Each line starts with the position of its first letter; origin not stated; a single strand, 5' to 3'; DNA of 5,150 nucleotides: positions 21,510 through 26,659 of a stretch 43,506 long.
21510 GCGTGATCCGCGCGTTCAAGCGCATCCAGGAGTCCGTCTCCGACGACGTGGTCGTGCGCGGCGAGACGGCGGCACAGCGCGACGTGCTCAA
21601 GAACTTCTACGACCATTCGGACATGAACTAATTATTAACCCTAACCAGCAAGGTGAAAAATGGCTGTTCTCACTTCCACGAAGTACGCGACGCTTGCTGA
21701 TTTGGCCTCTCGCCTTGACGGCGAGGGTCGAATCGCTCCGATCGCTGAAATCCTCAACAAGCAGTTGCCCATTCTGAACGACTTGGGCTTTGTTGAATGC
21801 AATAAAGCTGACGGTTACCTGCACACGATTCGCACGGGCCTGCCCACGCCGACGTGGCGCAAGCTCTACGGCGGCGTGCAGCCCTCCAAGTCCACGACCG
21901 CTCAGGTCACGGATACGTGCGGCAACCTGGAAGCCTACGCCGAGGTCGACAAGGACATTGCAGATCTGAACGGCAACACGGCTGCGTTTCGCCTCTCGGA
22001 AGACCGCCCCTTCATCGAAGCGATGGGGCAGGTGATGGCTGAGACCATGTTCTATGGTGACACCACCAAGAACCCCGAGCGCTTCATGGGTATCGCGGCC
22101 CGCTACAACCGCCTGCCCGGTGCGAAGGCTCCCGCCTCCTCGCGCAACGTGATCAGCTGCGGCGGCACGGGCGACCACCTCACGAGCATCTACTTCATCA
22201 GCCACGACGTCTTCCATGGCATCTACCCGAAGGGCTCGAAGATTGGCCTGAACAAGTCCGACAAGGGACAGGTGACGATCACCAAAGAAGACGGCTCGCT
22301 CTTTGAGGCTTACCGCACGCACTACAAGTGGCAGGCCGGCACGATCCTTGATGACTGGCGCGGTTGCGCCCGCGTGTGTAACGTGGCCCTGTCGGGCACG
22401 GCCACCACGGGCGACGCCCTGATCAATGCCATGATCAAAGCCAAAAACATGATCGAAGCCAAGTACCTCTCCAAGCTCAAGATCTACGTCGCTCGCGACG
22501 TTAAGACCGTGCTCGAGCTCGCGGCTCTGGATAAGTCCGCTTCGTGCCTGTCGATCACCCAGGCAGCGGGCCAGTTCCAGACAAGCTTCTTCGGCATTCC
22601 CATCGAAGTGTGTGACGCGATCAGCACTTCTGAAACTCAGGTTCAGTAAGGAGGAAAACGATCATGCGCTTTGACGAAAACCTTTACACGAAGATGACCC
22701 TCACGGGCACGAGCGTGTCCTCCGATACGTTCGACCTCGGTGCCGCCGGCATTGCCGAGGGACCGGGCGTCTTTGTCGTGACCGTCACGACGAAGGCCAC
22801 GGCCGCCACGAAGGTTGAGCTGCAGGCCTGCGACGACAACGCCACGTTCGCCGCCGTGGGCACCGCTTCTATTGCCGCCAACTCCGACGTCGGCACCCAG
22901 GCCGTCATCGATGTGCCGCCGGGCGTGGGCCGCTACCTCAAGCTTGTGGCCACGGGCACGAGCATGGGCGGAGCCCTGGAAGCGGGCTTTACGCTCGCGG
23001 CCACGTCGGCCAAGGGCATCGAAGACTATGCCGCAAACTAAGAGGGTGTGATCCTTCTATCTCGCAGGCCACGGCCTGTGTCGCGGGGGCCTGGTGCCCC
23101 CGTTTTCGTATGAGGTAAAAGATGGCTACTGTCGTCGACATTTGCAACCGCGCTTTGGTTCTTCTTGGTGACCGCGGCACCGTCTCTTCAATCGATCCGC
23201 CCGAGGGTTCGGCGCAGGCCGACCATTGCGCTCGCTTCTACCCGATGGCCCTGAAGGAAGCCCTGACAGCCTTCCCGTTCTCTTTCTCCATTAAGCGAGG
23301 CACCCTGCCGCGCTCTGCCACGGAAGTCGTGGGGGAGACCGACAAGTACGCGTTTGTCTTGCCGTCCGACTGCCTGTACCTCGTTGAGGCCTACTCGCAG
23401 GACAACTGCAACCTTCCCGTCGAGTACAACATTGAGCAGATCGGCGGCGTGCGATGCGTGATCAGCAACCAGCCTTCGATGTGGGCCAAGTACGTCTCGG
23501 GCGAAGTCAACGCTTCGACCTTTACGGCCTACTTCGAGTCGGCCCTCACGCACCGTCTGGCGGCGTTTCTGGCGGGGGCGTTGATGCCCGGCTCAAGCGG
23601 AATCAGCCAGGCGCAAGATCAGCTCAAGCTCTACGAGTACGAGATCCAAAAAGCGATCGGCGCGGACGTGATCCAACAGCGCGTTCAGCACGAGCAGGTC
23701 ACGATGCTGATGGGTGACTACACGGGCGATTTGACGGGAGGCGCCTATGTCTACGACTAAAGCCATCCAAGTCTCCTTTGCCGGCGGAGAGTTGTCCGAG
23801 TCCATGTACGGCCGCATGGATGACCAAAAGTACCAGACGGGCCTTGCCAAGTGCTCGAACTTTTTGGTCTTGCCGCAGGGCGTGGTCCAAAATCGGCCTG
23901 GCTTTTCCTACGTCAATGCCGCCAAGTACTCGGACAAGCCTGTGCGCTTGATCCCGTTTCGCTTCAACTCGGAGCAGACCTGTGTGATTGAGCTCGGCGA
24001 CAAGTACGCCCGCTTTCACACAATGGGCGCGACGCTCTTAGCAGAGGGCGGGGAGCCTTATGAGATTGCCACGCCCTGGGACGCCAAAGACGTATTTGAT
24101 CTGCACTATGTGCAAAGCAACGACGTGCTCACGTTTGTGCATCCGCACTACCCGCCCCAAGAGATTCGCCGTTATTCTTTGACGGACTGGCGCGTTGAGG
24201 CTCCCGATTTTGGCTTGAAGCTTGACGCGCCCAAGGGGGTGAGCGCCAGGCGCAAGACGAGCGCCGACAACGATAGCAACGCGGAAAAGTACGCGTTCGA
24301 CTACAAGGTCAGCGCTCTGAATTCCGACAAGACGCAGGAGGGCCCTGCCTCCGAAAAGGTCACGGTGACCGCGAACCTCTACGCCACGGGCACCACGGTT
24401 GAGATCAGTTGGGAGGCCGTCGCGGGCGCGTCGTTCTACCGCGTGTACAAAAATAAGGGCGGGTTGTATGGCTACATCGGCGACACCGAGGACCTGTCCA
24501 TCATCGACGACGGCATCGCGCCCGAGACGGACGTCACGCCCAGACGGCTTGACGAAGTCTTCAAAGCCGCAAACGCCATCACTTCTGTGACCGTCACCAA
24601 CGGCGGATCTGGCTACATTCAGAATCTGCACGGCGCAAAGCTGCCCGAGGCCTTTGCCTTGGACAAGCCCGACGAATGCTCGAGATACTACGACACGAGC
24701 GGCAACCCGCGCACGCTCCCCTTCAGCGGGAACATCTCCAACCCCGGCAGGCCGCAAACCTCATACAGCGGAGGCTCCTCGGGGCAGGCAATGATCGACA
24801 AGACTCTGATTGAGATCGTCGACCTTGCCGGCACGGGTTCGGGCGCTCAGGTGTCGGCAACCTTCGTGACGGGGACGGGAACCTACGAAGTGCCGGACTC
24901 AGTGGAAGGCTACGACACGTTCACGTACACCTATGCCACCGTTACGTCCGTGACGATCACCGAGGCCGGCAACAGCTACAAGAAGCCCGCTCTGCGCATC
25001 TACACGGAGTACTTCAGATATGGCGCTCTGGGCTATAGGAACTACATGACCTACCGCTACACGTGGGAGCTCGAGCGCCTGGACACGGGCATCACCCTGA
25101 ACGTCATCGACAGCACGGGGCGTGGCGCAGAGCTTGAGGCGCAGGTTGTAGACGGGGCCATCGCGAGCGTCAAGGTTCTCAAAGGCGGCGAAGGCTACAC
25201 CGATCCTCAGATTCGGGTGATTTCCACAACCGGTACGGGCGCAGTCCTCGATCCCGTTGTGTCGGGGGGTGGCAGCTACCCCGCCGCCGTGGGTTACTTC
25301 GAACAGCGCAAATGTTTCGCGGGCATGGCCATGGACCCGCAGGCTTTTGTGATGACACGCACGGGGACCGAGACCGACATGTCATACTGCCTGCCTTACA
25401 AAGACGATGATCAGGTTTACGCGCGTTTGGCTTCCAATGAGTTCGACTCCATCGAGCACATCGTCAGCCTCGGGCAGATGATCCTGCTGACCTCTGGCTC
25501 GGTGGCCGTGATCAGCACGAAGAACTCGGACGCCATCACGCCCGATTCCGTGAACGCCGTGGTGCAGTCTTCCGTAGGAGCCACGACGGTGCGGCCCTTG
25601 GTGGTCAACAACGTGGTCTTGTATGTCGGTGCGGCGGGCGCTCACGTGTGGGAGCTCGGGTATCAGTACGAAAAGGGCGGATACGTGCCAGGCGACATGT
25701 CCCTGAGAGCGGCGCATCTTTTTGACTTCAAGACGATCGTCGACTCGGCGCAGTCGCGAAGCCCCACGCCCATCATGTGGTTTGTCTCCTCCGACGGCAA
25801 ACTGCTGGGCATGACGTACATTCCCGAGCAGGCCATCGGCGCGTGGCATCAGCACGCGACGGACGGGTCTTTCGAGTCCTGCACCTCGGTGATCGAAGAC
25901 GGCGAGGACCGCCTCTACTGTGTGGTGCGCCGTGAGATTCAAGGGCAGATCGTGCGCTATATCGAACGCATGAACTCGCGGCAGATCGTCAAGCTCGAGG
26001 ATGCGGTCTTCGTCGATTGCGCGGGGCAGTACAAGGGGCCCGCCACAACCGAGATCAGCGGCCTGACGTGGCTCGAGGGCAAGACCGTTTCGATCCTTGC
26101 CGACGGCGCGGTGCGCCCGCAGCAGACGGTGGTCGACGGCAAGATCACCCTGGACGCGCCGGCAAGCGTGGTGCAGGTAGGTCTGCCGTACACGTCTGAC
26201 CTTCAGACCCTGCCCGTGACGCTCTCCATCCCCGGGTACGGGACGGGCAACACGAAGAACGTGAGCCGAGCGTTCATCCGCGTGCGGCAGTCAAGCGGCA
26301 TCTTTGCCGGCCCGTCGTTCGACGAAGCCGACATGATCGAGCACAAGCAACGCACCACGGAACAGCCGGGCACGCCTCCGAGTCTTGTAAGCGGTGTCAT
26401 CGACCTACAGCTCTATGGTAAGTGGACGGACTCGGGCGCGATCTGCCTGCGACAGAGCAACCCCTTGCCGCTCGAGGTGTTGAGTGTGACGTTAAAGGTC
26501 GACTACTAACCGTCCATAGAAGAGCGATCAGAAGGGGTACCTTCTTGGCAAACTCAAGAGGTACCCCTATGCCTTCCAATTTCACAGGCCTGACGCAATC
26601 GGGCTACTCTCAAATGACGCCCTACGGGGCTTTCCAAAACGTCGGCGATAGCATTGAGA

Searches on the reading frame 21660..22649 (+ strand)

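Call 94: search_protein_families(library=phrogs, proteins=[window:21660-22649:+], max_evalue=0.00001)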
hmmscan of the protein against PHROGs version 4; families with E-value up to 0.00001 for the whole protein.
window:21660-22649:+ (329 aa): 1 family
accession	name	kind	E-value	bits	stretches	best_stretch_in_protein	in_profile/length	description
phrog_212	-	head and packaging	7e-77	259.8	1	7-245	3-296/301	major head protein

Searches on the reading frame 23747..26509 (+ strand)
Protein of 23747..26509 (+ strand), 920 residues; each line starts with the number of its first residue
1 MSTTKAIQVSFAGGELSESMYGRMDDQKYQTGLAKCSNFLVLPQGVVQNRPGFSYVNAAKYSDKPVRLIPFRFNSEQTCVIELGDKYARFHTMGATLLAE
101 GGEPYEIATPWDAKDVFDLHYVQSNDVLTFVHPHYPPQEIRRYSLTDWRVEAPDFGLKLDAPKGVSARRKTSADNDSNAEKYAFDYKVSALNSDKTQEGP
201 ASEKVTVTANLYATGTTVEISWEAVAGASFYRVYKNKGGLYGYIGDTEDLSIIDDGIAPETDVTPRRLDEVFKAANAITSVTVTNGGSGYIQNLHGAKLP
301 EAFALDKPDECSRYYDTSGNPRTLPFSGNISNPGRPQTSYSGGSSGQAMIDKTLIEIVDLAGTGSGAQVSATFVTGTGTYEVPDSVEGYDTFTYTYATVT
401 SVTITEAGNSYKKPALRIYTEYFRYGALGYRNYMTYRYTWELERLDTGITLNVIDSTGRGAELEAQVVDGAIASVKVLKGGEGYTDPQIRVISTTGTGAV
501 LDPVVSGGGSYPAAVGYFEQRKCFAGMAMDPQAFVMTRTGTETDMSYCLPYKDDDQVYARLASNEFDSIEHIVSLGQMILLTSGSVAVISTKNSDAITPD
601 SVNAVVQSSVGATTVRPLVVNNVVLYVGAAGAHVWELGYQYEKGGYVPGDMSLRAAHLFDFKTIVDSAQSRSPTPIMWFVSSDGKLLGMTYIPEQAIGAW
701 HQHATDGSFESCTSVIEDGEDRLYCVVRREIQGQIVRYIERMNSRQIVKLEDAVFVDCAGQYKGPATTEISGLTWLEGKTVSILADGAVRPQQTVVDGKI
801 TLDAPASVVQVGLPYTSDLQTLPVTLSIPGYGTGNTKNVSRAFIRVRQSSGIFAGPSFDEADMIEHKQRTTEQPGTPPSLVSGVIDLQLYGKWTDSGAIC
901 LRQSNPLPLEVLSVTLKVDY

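Call 94: search_protein_families(library=phrogs, proteins=[window:23747-26509:+], max_evalue=0.00001)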
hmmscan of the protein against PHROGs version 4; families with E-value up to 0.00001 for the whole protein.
window:23747-26509:+ (920 aa): 4 families
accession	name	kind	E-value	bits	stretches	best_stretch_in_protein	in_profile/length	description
phrog_376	-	tail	1.5e-199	665.9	2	486-919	271-708/712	tail protein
phrog_15566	-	tail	1.6e-94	318.4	2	505-769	41-305/552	tail protein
phrog_20269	-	unknown function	7.6e-49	167.7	1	5-151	4-151/374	-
phrog_30010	-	unknown function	5.9e-42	145.1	2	632-764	189-321/517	-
